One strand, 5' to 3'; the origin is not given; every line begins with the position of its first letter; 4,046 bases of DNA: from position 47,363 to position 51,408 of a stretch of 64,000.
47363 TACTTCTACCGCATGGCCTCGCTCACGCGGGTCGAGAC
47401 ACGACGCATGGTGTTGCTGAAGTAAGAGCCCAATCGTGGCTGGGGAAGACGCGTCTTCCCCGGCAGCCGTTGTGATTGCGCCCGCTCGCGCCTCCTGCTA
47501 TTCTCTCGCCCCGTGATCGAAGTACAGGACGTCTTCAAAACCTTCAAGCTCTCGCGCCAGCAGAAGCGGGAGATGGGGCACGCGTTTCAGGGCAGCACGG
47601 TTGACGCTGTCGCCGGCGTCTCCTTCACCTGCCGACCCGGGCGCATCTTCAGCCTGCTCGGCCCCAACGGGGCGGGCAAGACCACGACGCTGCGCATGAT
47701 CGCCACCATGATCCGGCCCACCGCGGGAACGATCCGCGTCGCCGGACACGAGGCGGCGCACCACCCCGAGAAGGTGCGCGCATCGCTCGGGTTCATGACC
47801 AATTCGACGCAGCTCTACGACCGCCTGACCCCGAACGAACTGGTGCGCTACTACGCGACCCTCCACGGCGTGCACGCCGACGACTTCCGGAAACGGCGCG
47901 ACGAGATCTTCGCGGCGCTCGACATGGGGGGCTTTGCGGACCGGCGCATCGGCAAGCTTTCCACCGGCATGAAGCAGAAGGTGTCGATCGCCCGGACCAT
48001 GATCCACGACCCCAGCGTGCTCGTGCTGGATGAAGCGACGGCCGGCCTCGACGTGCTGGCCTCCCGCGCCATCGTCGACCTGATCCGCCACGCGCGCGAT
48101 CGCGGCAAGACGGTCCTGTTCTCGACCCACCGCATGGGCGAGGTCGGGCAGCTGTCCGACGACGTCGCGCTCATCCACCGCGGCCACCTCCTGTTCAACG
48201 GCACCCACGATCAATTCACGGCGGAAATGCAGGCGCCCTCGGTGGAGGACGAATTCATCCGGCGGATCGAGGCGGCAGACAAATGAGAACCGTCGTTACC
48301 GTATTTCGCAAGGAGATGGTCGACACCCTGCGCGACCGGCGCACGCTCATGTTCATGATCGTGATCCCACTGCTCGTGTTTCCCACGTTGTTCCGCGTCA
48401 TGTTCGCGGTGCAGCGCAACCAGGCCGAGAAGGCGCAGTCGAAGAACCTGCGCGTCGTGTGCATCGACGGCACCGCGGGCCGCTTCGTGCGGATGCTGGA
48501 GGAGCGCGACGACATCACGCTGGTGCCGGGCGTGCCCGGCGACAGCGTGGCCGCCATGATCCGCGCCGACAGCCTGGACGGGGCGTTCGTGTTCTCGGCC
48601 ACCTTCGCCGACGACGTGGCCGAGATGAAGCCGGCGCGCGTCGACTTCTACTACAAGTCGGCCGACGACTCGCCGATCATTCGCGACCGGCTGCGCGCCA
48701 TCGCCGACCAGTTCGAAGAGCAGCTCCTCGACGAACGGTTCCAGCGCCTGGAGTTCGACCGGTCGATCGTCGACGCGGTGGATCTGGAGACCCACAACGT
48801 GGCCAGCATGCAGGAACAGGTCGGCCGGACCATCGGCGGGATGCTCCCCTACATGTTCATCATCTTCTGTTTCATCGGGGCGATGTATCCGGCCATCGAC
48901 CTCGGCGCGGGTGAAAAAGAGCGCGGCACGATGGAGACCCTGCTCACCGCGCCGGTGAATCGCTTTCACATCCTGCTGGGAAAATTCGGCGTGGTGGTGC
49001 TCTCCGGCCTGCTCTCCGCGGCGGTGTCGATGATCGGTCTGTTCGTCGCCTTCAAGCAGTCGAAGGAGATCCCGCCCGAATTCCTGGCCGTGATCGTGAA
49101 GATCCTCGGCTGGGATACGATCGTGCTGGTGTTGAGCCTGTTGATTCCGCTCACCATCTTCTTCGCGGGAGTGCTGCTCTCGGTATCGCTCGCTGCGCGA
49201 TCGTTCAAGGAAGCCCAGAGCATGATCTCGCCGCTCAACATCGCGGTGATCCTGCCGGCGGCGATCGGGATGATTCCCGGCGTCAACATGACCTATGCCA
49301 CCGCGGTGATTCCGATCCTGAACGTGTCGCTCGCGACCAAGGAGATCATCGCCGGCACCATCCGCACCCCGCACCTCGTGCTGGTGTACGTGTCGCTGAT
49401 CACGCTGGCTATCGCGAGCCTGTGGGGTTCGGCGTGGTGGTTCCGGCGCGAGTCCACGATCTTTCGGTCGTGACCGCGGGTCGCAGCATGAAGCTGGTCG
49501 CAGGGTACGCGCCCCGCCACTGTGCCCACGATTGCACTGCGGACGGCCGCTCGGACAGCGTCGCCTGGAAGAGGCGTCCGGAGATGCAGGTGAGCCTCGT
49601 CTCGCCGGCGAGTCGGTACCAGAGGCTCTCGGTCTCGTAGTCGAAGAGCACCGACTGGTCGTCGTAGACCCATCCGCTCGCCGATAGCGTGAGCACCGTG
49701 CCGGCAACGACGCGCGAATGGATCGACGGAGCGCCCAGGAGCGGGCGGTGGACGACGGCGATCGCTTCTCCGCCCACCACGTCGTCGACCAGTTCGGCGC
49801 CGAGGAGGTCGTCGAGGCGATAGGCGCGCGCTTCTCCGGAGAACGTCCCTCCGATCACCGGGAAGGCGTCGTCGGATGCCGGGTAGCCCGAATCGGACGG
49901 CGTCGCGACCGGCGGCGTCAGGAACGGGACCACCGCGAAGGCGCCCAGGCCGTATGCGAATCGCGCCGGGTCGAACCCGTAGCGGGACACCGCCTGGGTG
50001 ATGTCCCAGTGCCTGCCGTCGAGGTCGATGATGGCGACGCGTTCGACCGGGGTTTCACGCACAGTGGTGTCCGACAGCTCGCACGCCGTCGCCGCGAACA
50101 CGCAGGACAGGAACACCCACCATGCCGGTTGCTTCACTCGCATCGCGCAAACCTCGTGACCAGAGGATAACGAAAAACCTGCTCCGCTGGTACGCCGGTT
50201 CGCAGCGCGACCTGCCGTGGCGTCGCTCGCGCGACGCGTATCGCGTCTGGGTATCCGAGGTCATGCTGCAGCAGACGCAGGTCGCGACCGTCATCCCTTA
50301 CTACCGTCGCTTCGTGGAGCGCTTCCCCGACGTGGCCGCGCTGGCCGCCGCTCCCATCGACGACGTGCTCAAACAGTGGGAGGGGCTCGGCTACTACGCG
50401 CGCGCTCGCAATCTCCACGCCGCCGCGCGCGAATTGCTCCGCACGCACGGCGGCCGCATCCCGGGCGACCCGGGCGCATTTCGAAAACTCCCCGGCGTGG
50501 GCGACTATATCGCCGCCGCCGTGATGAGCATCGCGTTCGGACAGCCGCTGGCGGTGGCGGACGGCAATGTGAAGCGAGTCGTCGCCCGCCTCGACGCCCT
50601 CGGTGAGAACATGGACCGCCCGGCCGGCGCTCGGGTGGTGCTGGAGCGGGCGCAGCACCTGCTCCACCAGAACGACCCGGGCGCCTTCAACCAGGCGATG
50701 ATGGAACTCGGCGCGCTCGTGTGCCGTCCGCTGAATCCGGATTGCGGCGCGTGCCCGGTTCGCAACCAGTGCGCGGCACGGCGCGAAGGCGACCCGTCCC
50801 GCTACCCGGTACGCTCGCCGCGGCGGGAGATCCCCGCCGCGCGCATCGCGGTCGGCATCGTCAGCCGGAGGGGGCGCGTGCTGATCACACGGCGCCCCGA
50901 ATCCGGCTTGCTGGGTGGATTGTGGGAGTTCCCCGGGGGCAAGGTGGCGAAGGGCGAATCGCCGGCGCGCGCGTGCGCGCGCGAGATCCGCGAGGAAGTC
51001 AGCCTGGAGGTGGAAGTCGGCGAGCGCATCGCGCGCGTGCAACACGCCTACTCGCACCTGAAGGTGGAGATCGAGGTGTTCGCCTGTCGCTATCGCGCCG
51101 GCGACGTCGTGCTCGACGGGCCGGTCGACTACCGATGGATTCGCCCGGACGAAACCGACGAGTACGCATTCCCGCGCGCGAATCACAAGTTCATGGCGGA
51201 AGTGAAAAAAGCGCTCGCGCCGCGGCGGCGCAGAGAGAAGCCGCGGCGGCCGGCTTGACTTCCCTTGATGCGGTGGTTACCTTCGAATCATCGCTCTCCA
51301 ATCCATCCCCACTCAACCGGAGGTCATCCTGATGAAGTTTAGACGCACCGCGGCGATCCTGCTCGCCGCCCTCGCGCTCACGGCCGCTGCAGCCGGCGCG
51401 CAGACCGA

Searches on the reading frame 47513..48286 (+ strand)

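Call 68: search_protein_families(library=pfam, proteins=[window:47513-48286:+], max_evalue=0.00001)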
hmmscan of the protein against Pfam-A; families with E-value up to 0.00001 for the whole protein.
window:47513-48286:+ (257 aa): 3 families
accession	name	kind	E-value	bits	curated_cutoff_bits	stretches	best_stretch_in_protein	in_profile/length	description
PF00005.33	ABC_tran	-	1.2e-31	110.6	25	1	35-177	3-137/137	ABC transporter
PF13304.12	AAA_21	-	6.2e-11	43.3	27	1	139-206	228-298/304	AAA domain, putative AbiEii toxin, Type IV TA system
PF13604.12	AAA_30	-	5.7e-07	29.9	27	1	41-203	16-121/191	AAA domain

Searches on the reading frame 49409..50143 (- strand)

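Call 69: search_protein_families(library=pfam, proteins=[window:49409-50143:-], max_evalue=0.00001)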
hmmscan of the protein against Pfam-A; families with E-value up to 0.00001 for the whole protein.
window:49409-50143:- (244 aa): 1 family
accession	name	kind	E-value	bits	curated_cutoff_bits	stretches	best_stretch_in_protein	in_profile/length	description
PF11376.13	DUF3179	-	9.8e-21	74.9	27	1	89-231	21-158/292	Protein of unknown function (DUF3179)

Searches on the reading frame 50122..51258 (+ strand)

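Call 69: search_protein_families(library=pfam, proteins=[window:50122-51258:+], max_evalue=0.00001)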
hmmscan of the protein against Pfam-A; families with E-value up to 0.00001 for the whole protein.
window:50122-51258:+ (378 aa): 3 families
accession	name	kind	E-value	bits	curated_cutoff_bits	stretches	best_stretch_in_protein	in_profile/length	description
PF14815.12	NUDIX_4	-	4.1e-32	110.7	35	1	244-359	2-112/113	NUDIX domain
PF00730.31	HhH-GPD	-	4.1e-21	75.8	26.2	1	44-163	1-92/108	HhH-GPD superfamily base excision DNA repair protein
PF00293.34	NUDIX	-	5.4e-16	59.2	21.1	1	241-356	3-129/134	NUDIX domain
